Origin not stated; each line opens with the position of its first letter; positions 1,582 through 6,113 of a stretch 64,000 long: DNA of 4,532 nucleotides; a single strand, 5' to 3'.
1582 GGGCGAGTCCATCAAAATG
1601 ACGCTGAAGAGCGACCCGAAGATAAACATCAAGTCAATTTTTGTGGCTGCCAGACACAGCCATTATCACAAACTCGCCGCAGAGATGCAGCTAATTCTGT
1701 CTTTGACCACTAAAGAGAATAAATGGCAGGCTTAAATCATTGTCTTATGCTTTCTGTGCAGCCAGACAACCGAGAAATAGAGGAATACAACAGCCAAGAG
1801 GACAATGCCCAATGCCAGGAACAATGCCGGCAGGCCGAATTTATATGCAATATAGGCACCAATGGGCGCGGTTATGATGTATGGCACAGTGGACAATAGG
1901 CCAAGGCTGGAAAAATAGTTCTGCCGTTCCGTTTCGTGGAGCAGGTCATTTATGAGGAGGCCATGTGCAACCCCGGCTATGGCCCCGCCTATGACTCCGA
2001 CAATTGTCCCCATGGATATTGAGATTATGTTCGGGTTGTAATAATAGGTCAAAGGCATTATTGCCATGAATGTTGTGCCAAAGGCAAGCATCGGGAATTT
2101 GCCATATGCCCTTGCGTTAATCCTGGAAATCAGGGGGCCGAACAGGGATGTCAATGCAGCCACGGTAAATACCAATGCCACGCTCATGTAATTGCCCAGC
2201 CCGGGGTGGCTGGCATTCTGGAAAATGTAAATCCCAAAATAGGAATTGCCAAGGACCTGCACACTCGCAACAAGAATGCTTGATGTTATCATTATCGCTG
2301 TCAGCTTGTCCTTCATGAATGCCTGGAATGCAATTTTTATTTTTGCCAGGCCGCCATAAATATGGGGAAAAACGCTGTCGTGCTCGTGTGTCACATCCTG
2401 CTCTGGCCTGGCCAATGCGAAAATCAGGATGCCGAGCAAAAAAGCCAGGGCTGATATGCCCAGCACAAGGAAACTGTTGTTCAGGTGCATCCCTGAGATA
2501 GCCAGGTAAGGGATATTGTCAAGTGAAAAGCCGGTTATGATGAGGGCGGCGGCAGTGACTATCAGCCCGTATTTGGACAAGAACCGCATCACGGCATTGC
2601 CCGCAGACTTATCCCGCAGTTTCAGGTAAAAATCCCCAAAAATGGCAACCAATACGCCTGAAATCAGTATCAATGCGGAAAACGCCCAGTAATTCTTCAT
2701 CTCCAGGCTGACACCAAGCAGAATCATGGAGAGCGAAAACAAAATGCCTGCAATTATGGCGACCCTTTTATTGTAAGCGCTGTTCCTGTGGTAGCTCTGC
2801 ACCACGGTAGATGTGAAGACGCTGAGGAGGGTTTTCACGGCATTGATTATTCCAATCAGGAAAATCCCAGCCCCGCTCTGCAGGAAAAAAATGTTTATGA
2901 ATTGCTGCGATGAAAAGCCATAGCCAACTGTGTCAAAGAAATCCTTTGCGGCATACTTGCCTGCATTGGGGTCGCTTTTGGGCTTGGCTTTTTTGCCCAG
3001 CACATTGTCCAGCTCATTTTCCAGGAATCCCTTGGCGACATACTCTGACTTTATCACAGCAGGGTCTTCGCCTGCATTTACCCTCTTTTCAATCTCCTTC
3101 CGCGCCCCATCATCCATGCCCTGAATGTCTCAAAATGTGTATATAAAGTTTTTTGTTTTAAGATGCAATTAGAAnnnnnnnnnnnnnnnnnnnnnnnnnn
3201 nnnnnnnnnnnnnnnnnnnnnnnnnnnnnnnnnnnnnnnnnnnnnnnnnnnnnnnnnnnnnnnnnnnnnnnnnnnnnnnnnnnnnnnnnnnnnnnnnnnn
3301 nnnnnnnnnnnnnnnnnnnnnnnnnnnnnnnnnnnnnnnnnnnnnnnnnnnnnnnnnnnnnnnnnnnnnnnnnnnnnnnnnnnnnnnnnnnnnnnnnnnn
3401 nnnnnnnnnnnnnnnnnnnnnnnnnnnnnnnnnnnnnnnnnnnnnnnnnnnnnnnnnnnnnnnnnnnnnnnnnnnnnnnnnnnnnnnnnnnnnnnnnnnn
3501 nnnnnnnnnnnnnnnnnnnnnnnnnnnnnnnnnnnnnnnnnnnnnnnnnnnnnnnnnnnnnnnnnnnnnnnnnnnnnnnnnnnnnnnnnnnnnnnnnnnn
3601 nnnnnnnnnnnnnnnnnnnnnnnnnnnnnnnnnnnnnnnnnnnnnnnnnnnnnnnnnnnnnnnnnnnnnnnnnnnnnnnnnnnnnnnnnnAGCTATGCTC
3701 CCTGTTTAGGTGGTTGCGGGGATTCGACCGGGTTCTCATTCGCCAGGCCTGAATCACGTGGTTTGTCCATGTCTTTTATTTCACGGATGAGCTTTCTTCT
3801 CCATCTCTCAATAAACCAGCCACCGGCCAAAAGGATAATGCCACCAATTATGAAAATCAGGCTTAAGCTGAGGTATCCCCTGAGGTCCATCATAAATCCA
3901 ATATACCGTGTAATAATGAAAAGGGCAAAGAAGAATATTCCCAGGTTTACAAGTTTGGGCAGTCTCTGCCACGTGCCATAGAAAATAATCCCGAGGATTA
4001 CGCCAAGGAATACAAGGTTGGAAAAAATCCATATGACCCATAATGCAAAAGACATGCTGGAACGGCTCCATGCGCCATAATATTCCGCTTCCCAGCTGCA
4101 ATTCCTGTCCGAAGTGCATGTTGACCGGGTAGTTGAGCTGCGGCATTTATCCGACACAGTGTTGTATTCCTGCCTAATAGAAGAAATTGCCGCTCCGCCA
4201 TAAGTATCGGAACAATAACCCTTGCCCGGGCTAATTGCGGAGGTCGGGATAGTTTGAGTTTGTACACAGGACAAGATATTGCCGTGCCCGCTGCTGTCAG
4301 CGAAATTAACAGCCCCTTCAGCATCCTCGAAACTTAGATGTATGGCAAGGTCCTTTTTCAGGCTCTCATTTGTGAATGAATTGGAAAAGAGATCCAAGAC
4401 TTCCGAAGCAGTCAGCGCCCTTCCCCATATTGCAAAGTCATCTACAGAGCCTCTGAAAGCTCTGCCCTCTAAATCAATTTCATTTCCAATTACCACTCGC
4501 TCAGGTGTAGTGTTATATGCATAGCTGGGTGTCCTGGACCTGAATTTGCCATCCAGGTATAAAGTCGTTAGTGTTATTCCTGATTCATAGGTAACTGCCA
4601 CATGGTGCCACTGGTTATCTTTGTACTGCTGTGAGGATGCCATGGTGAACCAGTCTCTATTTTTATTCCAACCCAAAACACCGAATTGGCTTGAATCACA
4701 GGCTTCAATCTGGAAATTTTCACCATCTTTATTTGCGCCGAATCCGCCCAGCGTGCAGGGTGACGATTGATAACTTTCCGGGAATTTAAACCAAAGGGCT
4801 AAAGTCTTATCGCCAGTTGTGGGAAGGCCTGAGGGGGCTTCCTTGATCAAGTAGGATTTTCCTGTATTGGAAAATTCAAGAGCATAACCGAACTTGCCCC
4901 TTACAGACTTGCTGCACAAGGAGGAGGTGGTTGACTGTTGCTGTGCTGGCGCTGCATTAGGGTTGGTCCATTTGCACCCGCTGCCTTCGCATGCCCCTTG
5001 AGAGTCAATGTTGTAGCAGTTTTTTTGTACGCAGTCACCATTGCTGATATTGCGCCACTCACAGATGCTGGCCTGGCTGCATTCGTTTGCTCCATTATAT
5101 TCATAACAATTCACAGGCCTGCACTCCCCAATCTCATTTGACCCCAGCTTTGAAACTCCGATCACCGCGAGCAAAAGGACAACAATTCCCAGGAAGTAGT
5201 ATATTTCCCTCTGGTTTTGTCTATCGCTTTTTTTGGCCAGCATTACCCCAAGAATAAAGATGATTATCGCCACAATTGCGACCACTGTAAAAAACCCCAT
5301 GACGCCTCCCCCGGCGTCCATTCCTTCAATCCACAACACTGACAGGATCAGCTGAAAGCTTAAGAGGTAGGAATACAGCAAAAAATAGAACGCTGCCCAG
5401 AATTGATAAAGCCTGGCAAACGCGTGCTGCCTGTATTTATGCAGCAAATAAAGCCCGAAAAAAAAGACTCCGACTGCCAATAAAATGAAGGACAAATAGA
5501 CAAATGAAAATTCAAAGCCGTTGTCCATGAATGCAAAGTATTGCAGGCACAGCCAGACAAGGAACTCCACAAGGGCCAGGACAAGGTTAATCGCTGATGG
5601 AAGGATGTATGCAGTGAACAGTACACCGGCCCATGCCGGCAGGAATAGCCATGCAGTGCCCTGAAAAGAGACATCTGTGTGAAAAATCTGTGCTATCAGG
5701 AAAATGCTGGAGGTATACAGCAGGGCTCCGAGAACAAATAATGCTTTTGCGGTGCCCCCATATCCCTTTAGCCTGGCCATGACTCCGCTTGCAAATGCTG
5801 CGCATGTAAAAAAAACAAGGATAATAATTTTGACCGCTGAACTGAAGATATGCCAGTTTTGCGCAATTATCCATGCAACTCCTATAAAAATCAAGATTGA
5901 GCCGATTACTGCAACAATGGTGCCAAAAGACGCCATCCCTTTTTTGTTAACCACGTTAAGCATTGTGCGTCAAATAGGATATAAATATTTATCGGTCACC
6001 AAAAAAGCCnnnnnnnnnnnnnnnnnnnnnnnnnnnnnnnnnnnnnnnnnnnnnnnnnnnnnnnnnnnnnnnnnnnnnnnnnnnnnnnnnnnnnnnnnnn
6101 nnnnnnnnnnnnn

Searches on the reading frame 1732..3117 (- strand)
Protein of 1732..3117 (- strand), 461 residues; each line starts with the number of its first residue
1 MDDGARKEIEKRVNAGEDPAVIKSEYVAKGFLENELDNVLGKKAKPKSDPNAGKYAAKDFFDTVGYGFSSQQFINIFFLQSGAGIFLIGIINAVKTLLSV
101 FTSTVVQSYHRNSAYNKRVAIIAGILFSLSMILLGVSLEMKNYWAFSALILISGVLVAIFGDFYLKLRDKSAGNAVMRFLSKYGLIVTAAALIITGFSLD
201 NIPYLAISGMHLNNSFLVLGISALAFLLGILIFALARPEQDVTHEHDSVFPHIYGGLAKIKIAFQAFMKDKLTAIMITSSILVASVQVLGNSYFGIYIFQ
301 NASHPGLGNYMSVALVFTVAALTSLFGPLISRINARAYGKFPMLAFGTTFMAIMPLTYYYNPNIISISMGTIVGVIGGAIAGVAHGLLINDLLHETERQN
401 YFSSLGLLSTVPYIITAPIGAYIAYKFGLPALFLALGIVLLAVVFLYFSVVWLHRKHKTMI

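Call 55: search_protein_families(library=pfam, proteins=[window:1732-3117:-], max_evalue=0.00001)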
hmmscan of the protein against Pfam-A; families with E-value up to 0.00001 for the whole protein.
window:1732-3117:- (461 aa): 1 family
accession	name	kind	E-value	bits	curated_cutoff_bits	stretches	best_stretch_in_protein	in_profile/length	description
PF07690.21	MFS_1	-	1.1e-10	41.5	33.4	1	325-454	47-173/347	Major Facilitator Superfamily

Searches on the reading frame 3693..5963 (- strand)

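Call 55: search_protein_families(library=pfam, proteins=[window:3693-5963:-], max_evalue=0.00001)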
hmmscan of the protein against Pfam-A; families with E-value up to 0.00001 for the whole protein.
window:3693-5963:- (756 aa): 2 families
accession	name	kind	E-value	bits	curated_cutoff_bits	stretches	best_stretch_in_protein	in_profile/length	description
PF13385.13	Laminin_G_3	-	2.3e-25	90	27.6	1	378-522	12-150/151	Concanavalin A-like lectin/glucanases superfamily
PF09925.14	DUF2157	-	1.3e-17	64.3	32.4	1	10-124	31-143/146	Predicted membrane protein (DUF2157)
